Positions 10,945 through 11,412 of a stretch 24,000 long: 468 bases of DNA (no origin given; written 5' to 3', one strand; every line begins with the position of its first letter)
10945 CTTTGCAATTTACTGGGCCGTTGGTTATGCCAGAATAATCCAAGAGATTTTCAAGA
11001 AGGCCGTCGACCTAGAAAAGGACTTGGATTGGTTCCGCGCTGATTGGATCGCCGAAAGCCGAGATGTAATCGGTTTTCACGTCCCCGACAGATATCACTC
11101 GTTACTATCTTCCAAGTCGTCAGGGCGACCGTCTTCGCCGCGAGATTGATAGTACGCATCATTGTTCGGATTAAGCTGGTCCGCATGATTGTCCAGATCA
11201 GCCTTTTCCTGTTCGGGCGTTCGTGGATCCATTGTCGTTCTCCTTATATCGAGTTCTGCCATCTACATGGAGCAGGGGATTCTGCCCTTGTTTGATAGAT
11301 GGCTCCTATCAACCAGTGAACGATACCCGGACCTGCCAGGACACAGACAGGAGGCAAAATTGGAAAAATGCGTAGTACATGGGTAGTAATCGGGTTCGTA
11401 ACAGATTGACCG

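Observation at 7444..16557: Seven-gene same-strand block: two nuclease-fold genes, a double-HTH protein and QatABCD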

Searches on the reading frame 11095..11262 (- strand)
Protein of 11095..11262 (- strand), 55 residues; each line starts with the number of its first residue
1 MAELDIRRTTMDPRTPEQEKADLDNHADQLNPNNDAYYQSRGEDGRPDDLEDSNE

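Call 37: search_protein_families(library=padloc, proteins=[window:11095-11262:-], max_evalue=0.01)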
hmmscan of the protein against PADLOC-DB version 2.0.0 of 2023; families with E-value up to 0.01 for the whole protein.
window:11095-11262:- (55 aa): 0 families

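Call 38: search_protein_families(library=ncbifam, proteins=[window:11095-11262:-], max_evalue=0.01)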
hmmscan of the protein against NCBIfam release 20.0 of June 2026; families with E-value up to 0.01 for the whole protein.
window:11095-11262:- (55 aa): 0 families

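Call 71: search_protein_families(library=pfam, proteins=[window:11095-11262:-], max_evalue=1)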
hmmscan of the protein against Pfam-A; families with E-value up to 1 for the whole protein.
window:11095-11262:- (55 aa): 0 families

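Call 90: search_dna_similar(query=window:11098-11262:-, collection=plasmids, mode=protein, max_evalue=0.001, max_rows=25)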
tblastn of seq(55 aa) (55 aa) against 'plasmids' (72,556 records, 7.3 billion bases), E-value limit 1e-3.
Records with a match: 4; places in all: 4; records where one place covers at least 80% of the query: 1.
Best place of each record, by identity: 60-80% 3; <60% 1.
By first word of the organism name: Pseudomonas 2; Vibrio 1; Thioclava 1.
By predicted mobility (MOB-suite, as given by PLSDB): conjugative 2; non-mobilizable 2.
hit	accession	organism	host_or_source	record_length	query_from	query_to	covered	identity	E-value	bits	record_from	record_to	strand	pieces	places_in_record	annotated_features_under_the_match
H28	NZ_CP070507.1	Pseudomonas hygromyciniae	Whole organism,Hygromycin B antibiotic ...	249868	1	52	95%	50.9%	8e-5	44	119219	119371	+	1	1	none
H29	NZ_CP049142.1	Pseudomonas nitroreducens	monoculture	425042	14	52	71%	61.5%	4e-7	51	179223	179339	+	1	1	hypothetical protein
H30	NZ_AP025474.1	Vibrio cortegadensis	-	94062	22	55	62%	64.7%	3e-5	45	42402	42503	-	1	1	hypothetical protein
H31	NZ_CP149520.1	Thioclava sp. GXIMD4215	pure culture,mangrove soil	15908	20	51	58%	66.7%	8e-5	44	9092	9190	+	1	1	none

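Call 91: get_annotated_region(hit=H29, flank=7000)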
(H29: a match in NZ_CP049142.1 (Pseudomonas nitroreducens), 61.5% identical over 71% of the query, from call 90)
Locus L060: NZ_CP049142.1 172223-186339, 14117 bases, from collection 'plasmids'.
description: Pseudomonas nitroreducens strain HBP1 plasmid pPniHBP1_1, complete sequence
organism: Pseudomonas nitroreducens (NCBI taxid 46680)
taxonomy: Bacteria; Pseudomonadota; Gammaproteobacteria; Pseudomonadales; Pseudomonadaceae; Pseudomonas; Pseudomonas nitroreducens
host: -; source: monoculture; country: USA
typing (MOB-suite, as given by PLSDB): conjugative; relaxase MOBP; mating-pair formation MPF_I
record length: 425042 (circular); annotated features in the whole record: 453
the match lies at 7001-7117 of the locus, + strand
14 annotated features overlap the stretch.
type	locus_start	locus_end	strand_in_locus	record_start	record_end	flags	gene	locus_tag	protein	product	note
CDS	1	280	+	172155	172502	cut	-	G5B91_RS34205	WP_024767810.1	hypothetical protein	-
CDS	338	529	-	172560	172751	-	-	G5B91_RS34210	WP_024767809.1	hypothetical protein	-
CDS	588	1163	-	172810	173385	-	-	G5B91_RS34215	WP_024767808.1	hypothetical protein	-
CDS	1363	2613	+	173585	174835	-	-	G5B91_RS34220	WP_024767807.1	TerD family protein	-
CDS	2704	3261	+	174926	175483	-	-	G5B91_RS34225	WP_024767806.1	HNH endonuclease signature motif containing protein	-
CDS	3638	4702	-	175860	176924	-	-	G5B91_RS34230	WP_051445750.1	AIM24 family protein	-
CDS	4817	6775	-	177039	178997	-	-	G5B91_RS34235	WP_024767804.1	helicase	-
CDS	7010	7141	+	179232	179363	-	-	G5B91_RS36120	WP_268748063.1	hypothetical protein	-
CDS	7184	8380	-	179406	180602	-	-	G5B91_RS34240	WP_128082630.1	hypothetical protein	-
CDS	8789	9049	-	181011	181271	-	-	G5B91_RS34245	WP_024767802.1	hypothetical protein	-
CDS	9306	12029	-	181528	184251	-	-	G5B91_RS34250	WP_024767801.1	autotransporter outer membrane beta-barrel domain-containing protein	-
CDS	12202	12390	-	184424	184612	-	-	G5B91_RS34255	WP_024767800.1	hypothetical protein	-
CDS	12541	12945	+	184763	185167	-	-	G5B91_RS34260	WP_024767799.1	response regulator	GO:0000160 - phosphorelay signal transduction system [Evidence IEA]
CDS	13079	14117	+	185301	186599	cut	-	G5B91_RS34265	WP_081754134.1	integrase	-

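Call 92: get_annotated_region(hit=H28, flank=7000)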
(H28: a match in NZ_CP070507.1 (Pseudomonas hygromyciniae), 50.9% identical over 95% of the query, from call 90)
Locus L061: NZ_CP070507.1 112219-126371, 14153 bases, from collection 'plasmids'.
description: Pseudomonas hygromyciniae strain SDM007 plasmid pSDM007, complete sequence
organism: Pseudomonas hygromyciniae (NCBI taxid 2812000)
taxonomy: Bacteria; Pseudomonadota; Gammaproteobacteria; Pseudomonadales; Pseudomonadaceae; Pseudomonas; Pseudomonas hygromyciniae
host: -; source: Whole organism,Hygromycin B antibiotic bottle; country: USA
typing (MOB-suite, as given by PLSDB): conjugative; replicon IncP,rep_cluster_398; relaxase MOBH; mating-pair formation MPF_F
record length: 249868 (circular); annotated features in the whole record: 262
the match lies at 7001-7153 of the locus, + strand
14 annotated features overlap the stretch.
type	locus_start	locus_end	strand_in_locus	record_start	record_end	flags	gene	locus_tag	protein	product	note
CDS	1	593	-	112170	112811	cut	-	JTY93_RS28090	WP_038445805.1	SOS response-associated peptidase family protein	GO:0006974 - DNA damage response [Evidence IEA]; GO:0018142 - protein-DNA covalent cross-linking [Evidence IEA]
CDS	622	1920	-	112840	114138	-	umuC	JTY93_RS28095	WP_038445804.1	translesion error-prone DNA polymerase V subunit UmuC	GO:0006281 - DNA repair [Evidence IEA]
CDS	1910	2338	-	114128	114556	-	-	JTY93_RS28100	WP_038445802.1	S24 family peptidase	-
CDS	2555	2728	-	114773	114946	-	-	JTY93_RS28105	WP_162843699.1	hypothetical protein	-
CDS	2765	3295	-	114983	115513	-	-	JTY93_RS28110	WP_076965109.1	hypothetical protein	-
CDS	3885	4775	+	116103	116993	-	-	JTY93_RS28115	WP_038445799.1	hypothetical protein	-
CDS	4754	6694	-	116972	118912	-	-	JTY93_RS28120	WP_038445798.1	AAA family ATPase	-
CDS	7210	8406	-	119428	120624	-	-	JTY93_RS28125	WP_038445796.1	hypothetical protein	-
CDS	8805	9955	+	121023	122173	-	-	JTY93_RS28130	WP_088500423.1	IS3 family transposase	-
CDS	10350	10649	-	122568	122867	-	-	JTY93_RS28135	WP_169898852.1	hypothetical protein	-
CDS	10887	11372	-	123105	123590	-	-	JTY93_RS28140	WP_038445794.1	hypothetical protein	-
CDS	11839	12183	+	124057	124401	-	-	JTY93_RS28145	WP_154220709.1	hypothetical protein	-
CDS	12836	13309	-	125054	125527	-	mobI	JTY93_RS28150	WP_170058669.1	conjugative transfer protein MobI(A/C)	-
CDS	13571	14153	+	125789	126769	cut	-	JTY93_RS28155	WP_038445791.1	ParM/StbA family protein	GO:0030541 - plasmid partitioning [Evidence IEA]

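Call 110: search_protein_families(library=padloc, proteins=[L060:7184-8380:-], max_evalue=0.01)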
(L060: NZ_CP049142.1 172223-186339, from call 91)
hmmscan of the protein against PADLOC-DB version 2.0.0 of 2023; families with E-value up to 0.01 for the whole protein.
L060:7184-8380:- (398 aa): 0 families
